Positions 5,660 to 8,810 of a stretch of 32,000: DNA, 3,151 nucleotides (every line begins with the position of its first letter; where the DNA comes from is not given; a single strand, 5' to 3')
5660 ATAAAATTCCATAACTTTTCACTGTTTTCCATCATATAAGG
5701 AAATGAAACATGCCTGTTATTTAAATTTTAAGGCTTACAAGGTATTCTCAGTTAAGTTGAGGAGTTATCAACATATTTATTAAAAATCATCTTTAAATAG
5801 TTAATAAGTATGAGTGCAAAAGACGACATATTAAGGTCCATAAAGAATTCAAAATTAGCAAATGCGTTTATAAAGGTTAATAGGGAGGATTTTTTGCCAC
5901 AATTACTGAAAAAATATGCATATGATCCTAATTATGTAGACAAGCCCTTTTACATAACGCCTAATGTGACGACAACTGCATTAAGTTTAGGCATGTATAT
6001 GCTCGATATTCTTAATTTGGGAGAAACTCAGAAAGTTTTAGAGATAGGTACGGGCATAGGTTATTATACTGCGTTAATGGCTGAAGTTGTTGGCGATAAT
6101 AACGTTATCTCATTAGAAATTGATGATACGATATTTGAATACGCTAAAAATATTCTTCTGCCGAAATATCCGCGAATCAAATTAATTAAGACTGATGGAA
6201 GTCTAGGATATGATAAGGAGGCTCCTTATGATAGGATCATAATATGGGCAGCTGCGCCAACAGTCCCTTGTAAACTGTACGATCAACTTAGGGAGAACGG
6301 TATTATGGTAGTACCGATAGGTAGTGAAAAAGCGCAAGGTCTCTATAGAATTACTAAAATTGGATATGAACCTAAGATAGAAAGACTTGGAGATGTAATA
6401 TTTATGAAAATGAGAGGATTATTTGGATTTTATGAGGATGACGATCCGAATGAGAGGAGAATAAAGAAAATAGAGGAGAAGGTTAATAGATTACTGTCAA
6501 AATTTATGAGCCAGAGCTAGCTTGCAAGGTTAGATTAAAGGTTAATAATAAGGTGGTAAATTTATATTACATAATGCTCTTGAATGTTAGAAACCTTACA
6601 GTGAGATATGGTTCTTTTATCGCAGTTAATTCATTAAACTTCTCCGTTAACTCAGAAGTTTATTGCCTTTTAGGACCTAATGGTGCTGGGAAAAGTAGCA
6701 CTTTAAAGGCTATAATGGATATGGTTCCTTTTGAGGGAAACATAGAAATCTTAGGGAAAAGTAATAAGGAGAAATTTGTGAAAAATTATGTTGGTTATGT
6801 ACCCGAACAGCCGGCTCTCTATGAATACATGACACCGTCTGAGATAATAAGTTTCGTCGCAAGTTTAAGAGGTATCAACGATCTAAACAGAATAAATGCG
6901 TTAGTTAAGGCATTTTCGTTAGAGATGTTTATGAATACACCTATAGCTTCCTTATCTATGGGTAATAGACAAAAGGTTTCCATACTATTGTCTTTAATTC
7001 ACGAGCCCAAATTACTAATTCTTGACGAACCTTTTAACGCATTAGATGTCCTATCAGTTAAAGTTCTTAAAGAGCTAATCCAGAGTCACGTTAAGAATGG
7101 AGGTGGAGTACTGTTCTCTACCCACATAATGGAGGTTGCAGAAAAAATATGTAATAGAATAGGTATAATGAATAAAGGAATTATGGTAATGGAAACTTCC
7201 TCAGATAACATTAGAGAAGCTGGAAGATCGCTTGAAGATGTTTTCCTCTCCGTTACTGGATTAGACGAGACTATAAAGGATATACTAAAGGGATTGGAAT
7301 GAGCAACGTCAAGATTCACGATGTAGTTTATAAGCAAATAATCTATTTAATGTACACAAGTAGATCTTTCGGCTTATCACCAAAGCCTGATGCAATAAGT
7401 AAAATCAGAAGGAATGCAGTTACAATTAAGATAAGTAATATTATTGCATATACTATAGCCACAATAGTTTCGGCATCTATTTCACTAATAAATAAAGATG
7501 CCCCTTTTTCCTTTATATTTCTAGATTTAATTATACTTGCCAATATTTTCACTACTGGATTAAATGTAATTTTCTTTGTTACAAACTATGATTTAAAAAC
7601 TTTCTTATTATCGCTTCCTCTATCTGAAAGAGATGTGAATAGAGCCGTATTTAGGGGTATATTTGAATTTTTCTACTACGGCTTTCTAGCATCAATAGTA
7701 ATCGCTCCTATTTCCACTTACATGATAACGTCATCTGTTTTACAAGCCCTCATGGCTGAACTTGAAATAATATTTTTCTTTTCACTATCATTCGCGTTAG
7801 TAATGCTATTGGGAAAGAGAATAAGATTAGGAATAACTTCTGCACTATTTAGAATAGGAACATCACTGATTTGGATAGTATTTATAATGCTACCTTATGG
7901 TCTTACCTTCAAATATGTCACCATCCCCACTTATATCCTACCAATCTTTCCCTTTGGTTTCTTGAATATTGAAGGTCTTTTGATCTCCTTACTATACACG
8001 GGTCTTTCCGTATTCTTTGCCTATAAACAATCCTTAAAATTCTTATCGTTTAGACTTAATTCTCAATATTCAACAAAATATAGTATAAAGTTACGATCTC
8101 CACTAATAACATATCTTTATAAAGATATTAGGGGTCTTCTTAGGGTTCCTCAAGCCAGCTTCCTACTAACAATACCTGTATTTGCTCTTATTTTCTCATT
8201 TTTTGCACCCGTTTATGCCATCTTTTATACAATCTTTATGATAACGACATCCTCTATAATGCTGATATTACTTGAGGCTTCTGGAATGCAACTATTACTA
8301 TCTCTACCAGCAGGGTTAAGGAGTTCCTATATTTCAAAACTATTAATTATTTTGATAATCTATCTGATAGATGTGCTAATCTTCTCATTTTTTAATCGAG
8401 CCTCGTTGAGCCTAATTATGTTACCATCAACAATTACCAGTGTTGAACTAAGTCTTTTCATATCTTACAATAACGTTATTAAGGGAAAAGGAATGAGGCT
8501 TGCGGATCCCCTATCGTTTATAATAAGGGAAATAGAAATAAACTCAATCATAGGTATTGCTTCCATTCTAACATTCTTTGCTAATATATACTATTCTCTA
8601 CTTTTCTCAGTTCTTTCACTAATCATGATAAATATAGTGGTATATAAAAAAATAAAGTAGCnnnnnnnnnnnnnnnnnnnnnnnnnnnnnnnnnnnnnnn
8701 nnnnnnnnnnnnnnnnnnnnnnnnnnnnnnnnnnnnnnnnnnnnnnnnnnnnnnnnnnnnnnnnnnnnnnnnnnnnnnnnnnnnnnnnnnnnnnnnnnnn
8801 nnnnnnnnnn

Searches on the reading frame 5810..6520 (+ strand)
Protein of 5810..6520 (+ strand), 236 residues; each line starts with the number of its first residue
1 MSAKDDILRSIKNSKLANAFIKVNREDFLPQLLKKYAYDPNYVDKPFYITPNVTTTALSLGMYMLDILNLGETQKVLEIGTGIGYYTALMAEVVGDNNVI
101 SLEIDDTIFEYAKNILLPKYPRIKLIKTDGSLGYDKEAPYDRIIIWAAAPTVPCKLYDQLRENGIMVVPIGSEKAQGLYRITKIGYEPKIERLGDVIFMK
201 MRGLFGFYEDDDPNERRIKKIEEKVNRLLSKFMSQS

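Call 13: search_protein_families(library=pfam, proteins=[window:5810-6520:+], max_evalue=0.001)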
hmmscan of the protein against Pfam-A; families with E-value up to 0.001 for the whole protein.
window:5810-6520:+ (236 aa): 3 families
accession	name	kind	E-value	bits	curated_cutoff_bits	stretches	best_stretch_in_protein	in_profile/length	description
PF01135.25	PCMT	-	1.7e-42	146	20.3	1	10-200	15-204/210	Protein-L-isoaspartate(D-aspartate) O-methyltransferase (PCMT)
PF00398.26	RrnaAD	-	3e-09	36.8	24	1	65-130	23-85/263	Ribosomal RNA adenine dimethylase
PF13649.12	Methyltransf_25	-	1.3e-05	26.2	27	1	76-149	1-74/97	Methyltransferase domain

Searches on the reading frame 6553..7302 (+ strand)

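Call 13: search_protein_families(library=pfam, proteins=[window:6553-7302:+], max_evalue=0.001)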
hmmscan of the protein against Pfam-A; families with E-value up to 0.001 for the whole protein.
window:6553-7302:+ (249 aa): 5 families
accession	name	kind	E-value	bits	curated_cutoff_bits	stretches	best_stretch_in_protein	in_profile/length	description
PF00005.33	ABC_tran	-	1e-23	84.9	25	1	26-162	2-137/137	ABC transporter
PF13304.12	AAA_21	-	5.4e-12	46.8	27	1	128-194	232-301/304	AAA domain, putative AbiEii toxin, Type IV TA system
PF13514.12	AAA_27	-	1.5e-05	25.1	22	1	17-57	9-49/206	AAA domain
PF02463.25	SMC_N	-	4e-05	23.6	40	0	27-55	17-45/220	RecF/RecN/SMC N terminal domain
PF13476.12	AAA_23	-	0.00027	22.1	27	1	20-79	8-62/201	AAA domain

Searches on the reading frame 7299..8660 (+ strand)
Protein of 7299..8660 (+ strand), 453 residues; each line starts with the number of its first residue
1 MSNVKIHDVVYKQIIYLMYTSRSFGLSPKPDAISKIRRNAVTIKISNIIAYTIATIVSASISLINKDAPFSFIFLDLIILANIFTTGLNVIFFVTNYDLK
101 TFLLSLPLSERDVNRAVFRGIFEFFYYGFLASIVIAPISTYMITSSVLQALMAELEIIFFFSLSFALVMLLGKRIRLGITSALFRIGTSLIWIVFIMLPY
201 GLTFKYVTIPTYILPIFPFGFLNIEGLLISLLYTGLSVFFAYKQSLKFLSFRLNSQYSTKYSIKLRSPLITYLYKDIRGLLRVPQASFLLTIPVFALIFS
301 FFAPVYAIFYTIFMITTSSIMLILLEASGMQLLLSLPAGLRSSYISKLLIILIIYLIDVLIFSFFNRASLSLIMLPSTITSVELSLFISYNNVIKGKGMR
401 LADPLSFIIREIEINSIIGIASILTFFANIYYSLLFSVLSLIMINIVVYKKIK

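Call 13: search_protein_families(library=pfam, proteins=[window:7299-8660:+], max_evalue=0.001)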
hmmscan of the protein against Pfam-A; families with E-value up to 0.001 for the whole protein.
window:7299-8660:+ (453 aa): 1 family
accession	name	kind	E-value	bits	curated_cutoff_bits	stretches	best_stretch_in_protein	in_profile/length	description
PF09847.15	12TM_1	-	8.1e-124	414.6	33.2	1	40-451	2-448/448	Membrane protein of 12 TMs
